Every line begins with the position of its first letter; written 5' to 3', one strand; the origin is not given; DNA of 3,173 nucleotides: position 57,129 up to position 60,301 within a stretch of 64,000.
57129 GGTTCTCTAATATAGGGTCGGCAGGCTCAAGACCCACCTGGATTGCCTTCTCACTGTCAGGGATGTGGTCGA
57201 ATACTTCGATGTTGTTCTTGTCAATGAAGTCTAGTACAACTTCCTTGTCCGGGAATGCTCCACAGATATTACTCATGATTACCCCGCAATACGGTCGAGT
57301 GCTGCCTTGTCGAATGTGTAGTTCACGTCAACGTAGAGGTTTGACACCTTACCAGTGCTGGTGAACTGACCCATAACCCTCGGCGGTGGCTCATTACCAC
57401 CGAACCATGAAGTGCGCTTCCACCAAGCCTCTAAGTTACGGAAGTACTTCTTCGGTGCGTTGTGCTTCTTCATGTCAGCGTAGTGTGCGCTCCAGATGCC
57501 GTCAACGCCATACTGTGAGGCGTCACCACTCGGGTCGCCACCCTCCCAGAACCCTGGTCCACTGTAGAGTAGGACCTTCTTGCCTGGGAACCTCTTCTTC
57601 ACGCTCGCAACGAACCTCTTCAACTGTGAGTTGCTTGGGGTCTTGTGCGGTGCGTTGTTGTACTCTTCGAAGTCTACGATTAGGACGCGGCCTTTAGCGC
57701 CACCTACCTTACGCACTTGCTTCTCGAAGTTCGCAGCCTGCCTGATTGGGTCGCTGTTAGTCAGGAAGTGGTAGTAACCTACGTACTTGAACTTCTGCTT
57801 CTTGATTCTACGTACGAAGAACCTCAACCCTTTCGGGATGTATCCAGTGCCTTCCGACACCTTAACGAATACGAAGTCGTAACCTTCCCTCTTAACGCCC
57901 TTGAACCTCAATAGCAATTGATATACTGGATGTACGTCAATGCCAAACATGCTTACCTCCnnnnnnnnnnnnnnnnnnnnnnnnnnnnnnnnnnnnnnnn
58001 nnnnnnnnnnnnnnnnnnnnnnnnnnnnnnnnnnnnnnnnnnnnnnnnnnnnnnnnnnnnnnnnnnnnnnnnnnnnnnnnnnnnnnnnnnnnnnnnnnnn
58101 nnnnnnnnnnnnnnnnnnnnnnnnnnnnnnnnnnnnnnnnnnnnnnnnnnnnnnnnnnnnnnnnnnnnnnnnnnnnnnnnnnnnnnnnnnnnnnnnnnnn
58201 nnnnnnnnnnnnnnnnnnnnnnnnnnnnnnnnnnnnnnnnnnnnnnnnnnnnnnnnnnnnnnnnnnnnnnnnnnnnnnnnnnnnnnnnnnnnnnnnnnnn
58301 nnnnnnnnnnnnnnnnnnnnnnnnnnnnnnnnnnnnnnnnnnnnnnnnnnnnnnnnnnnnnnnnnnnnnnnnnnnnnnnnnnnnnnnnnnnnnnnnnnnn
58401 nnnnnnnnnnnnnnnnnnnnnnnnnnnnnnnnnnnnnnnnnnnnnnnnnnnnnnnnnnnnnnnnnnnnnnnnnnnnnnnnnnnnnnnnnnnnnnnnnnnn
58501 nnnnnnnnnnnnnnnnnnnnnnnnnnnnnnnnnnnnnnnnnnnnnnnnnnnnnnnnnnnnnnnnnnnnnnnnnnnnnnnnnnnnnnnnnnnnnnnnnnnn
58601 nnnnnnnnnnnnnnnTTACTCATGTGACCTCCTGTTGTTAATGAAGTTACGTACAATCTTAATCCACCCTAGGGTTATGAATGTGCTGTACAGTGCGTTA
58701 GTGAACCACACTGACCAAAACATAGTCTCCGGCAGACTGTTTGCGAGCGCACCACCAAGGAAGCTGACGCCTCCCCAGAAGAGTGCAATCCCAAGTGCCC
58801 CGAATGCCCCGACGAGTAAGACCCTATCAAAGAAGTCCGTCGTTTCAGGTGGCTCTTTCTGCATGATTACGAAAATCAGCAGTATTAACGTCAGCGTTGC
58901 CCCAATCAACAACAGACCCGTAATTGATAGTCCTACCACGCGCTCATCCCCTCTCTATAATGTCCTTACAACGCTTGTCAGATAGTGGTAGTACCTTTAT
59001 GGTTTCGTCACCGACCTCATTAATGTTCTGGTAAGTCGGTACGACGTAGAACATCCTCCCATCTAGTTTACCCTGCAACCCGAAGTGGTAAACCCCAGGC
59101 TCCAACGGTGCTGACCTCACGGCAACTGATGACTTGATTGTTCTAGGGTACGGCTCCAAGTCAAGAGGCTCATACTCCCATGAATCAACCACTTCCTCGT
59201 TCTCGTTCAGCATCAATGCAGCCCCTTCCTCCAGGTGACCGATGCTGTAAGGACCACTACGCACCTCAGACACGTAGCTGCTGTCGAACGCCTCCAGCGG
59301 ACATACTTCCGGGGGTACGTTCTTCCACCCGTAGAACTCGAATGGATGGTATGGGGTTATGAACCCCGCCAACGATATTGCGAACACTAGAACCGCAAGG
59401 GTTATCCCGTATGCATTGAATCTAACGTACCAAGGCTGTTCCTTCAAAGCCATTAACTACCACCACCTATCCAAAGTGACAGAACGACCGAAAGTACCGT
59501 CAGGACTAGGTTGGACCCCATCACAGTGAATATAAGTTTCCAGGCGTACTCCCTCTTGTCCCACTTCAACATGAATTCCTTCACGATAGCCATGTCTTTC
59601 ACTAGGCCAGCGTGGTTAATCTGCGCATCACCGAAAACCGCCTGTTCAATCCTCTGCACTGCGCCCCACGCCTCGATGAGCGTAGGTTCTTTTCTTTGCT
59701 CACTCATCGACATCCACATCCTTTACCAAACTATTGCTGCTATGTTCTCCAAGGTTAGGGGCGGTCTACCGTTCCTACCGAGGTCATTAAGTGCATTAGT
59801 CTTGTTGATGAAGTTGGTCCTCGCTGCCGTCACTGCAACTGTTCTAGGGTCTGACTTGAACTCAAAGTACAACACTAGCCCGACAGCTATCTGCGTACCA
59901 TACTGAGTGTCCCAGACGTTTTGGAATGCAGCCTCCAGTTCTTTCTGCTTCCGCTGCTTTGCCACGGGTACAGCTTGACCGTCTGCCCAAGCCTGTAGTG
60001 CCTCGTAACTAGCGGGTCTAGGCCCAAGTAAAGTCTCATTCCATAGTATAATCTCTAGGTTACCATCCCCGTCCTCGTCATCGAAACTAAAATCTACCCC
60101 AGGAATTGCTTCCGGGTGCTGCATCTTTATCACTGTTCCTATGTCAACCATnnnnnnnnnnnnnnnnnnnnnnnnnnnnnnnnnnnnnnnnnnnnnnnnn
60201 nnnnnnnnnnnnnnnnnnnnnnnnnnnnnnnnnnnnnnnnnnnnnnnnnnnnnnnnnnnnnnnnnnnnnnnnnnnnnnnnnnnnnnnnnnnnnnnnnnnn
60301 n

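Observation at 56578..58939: Lysis cassette with three separate peptidoglycan hydrolases including a papain-like C1 peptidase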

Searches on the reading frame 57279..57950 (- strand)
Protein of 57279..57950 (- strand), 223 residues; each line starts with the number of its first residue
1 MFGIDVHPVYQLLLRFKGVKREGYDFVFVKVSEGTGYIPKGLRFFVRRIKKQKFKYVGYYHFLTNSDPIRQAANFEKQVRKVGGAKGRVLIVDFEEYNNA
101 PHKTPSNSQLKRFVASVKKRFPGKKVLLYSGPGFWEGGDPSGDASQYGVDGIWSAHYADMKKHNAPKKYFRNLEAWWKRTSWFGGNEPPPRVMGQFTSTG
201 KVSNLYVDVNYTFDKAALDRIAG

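Call 3: search_protein_families(library=pfam, proteins=[window:57279-57950:-], max_evalue=0.1)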
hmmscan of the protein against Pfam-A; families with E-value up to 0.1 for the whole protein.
window:57279-57950:- (223 aa): 2 families
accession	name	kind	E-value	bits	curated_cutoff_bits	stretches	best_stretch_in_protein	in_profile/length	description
PF01183.26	Glyco_hydro_25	-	3.5e-20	73.5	27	1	10-176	6-169/180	Glycosyl hydrolases family 25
PF20411.3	DUF6697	-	0.089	13.1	23.9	0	40-82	62-101/177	Domain of unknown function (DUF6697)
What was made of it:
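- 57279..57950 (-): GH25 muramidase (lysozyme), 223 aa, catalytic domain only. PF01183 at 3.5e-20 (call 3).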

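Call 4: search_protein_families(library=phrogs, proteins=[window:57279-57950:-], max_evalue=0.01)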
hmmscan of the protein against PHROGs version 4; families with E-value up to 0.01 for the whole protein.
window:57279-57950:- (223 aa): 4 families
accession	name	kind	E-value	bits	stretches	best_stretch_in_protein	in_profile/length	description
phrog_291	-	lysis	4.5e-23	82.7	1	3-214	115-307/509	endolysin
phrog_3084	-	lysis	5.6e-19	69.5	1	2-212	160-353/468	endolysin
phrog_6745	-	lysis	3.5e-18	66.6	1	16-188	18-185/396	endolysin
phrog_6219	-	lysis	1.4e-14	55.4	1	15-215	15-189/326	endolysin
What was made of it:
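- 57279..57950 (-): Endolysin PHROGs 291, 3084, 6745 and 6219 (call 4).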

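Call 16: search_protein_families(library=ncbifam, proteins=[window:57279-57950:-], max_evalue=1)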
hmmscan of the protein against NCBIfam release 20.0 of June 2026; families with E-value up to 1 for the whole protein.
window:57279-57950:- (223 aa): 0 families

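Call 70: search_dna_similar(query=window:57279-57950:-, collection=phages, mode=protein, max_rows=15, max_evalue=0.00001)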
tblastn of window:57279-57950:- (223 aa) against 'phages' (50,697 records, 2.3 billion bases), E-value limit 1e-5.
Records with a match: 4; places in all: 4; records where one place covers at least 80% of the query: 4.
Best place of each record, by identity: <60% 4.
By first word of the organism name: Rhodococcus 3; Lacticaseibacillus 1.
By host as written in the record: Rhodococcus globerulus 2; Lacticaseibacillus rhamnosus LMG 23327 1; Rhodococcus erythropolis RIA 643 1.
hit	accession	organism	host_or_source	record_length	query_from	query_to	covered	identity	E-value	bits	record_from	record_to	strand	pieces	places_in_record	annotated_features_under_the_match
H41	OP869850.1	Lacticaseibacillus phage R24.2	Lacticaseibacillus rhamnosus LMG 23327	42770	1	223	100%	29.7%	1e-6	54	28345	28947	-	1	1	hypothetical protein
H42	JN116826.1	Rhodococcus phage RGL3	Rhodococcus globerulus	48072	1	223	100%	28.6%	1e-6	54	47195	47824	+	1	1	lysin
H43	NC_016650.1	Rhodococcus phage RGL3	Rhodococcus globerulus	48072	1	223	100%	28.6%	1e-6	54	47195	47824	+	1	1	endolysin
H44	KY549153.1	Rhodococcus phage AngryOrchard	Rhodococcus erythropolis RIA 643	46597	1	221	99%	28.3%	9e-6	52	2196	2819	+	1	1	endolysin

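Call 84: search_solved_structures(query=window:57279-57950:-, max_evalue=0.001, show_alignments=2)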
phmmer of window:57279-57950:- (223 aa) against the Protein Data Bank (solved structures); distinct sequences matched with E-value up to 0.001: 4.
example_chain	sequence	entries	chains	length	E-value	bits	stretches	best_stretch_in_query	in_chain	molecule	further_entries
4kru_A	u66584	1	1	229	5e-07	33.1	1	3-158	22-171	Autolytic lysozyme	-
2wag_A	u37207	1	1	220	1.7e-06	31.4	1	3-131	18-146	LYSOZYME, PUTATIVE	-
4krt_A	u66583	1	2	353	1.9e-06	31.2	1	3-158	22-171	Autolytic lysozyme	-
4jz5_A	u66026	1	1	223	4.7e-05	26.7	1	10-140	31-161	Gp26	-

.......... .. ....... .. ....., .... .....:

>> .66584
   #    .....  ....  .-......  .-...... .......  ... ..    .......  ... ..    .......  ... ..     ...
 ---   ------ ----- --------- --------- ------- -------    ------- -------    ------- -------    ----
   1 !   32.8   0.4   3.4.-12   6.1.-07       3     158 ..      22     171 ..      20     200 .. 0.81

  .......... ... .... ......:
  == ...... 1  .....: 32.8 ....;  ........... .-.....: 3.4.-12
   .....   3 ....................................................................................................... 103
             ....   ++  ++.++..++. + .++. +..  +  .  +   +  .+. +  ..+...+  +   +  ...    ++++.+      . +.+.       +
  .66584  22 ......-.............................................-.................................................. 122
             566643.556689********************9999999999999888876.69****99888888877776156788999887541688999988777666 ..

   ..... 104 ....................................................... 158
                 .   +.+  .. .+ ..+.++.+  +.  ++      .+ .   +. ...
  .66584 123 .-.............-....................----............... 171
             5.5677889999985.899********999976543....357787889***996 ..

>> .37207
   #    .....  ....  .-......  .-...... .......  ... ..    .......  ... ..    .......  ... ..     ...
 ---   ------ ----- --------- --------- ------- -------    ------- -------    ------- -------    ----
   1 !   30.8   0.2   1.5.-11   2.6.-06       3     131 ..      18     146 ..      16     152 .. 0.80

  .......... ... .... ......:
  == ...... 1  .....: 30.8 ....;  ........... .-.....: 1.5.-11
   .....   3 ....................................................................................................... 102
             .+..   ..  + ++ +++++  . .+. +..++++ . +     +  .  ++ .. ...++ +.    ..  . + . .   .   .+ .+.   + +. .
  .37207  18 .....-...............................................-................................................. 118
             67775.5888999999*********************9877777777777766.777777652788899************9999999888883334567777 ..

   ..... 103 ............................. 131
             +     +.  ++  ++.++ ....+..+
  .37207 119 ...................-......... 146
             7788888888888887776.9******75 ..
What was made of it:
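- GH25: calls 3, 4, 84.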

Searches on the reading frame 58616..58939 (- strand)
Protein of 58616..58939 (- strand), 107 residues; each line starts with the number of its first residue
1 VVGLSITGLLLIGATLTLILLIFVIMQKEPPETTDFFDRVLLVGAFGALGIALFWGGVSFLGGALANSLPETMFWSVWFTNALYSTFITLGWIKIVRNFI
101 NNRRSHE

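Call 3: search_protein_families(library=pfam, proteins=[window:58616-58939:-], max_evalue=0.1)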
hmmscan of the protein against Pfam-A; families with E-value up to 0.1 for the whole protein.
window:58616-58939:- (107 aa): 0 families

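Call 4: search_protein_families(library=phrogs, proteins=[window:58616-58939:-], max_evalue=0.01)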
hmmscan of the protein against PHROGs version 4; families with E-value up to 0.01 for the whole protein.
window:58616-58939:- (107 aa): 0 families

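Call 16: search_protein_families(library=ncbifam, proteins=[window:58616-58939:-], max_evalue=1)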
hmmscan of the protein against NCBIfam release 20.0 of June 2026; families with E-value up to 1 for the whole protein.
window:58616-58939:- (107 aa): 0 families

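Call 72: find_homologous_proteins(query=window:58616-58939:-, max_evalue=0.01)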
Query window:58616-58939:- (107 aa): 5 proteins with E <= 0.01 among 76 candidates.
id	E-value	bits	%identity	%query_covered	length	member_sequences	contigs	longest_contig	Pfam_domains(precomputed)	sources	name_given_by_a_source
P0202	1.7e-62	226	100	100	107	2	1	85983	-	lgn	-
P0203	3.8e-50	186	86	96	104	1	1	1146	-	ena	-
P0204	3.4e-46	174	73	98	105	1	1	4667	-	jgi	jgi:hypothetical protein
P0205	9.1e-44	166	76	97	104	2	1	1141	-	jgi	jgi:hypothetical protein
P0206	8.7e-29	118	71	72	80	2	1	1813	-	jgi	jgi:hypothetical protein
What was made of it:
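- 58616..58939 (-): p107: holin candidate with two strong TM segments, one weaker aromatic-rich segment and the basic C-terminal tail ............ Only 5 close homologues were found and none has a Pfam domain (call 72).
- On Holin (p107, 58616-58939): Only 5 near-identical homologues were found (call 72).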

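Call 82: search_protein_families(library=pfam, proteins=[window:58616-58939:-], max_evalue=10)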
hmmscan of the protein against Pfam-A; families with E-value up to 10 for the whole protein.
window:58616-58939:- (107 aa): 1 family
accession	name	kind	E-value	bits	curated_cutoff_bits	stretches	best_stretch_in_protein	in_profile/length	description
PF13886.12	TM7S3_TM198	-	0.16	12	29.2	1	4-86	23-103/199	TM7S3/TM198-like domain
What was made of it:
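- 58616..58939 (-): No holin family hit (calls 3, 4, 82).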

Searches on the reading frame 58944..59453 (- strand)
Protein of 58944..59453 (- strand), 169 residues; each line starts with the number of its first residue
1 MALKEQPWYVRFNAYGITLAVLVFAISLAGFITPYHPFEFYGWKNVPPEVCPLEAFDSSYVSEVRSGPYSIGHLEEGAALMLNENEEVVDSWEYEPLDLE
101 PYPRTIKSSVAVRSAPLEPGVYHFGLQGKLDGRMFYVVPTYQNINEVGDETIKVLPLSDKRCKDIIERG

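Call 3: search_protein_families(library=pfam, proteins=[window:58944-59453:-], max_evalue=0.1)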
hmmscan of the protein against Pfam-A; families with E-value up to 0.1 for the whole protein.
window:58944-59453:- (169 aa): 0 families

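Call 4: search_protein_families(library=phrogs, proteins=[window:58944-59453:-], max_evalue=0.01)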
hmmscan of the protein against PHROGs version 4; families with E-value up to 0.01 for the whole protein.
window:58944-59453:- (169 aa): 0 families

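Call 16: search_protein_families(library=ncbifam, proteins=[window:58944-59453:-], max_evalue=1)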
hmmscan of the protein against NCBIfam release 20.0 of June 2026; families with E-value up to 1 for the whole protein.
window:58944-59453:- (169 aa): 0 families
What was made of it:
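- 58944..59453 (-): p169: type-II membrane protein with an N-terminal TM segment (14-32) and an extracytoplasmic domain of about 135 aa. Function unknown. No family hit (calls 3, 4, 16).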

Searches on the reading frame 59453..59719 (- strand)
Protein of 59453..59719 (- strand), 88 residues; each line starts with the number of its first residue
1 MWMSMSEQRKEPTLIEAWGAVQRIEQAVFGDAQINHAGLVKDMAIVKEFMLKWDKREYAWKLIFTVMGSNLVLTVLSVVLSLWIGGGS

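Call 3: search_protein_families(library=pfam, proteins=[window:59453-59719:-], max_evalue=0.1)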
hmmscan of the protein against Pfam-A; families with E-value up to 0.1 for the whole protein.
window:59453-59719:- (88 aa): 0 families

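Call 4: search_protein_families(library=phrogs, proteins=[window:59453-59719:-], max_evalue=0.01)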
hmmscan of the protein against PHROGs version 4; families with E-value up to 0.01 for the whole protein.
window:59453-59719:- (88 aa): 0 families

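Call 16: search_protein_families(library=ncbifam, proteins=[window:59453-59719:-], max_evalue=1)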
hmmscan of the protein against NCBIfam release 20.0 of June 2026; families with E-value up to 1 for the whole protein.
window:59453-59719:- (88 aa): 4 families
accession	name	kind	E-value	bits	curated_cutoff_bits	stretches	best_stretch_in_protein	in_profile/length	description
NF010618.0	PRK14013.2-4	equivalog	0.016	14.3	657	1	41-84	59-102/353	hypothetical protein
NF010616.0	PRK14013.2-2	equivalog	0.018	14.4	606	1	44-85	69-110/365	hypothetical protein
NF008278.0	PRK11056.1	equivalog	0.095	12.6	127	1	66-85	89-108/120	YijD family membrane protein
NF041421.1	MbpC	equivalog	0.19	11.7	200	1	21-82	51-112/148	mobilization protein MbpC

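Call 82: search_protein_families(library=pfam, proteins=[window:59453-59719:-], max_evalue=10)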
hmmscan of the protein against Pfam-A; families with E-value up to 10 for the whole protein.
window:59453-59719:- (88 aa): 1 family
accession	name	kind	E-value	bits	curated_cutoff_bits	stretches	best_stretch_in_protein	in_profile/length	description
PF06589.16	CRA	-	0.16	12.5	26.6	1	21-77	50-106/123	Circumsporozoite-related antigen (CRA)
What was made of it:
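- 59453..59719 (-): p88: small protein with a soluble N-terminal part and one C-terminal TM segment (62-80). Lysis accessory or holin-type candidate. No family hit (calls 3, 4, 16, 82).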

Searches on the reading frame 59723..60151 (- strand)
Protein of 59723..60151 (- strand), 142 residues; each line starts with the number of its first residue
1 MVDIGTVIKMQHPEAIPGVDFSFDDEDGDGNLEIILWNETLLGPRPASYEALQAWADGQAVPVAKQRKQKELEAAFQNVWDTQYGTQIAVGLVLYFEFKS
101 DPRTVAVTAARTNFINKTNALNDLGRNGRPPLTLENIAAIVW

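Call 3: search_protein_families(library=pfam, proteins=[window:59723-60151:-], max_evalue=0.1)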
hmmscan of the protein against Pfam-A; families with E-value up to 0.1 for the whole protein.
window:59723-60151:- (142 aa): 2 families
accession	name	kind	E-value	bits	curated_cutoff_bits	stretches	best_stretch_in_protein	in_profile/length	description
PF09636.16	XkdW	-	0.00041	20.5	24.6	1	5-59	2-53/57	XkdW protein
PF21196.3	PcrA_UvrD_tudor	-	0.071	13.4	23.9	0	53-78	8-33/48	PcrA/UvrD tudor domain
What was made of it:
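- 59723..60151 (-): Boundary gene: 142-aa XkdW-like protein, the last tail-region gene before the membrane-protein genes. Pfam XkdW at E = 4e-4, 20.5 bits, below the 24.6 cut-off (call 3).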

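Call 4: search_protein_families(library=phrogs, proteins=[window:59723-60151:-], max_evalue=0.01)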
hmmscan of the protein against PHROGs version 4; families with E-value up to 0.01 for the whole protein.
window:59723-60151:- (142 aa): 0 families

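Call 16: search_protein_families(library=ncbifam, proteins=[window:59723-60151:-], max_evalue=1)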
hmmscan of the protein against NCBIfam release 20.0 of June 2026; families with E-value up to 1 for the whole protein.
window:59723-60151:- (142 aa): 0 families
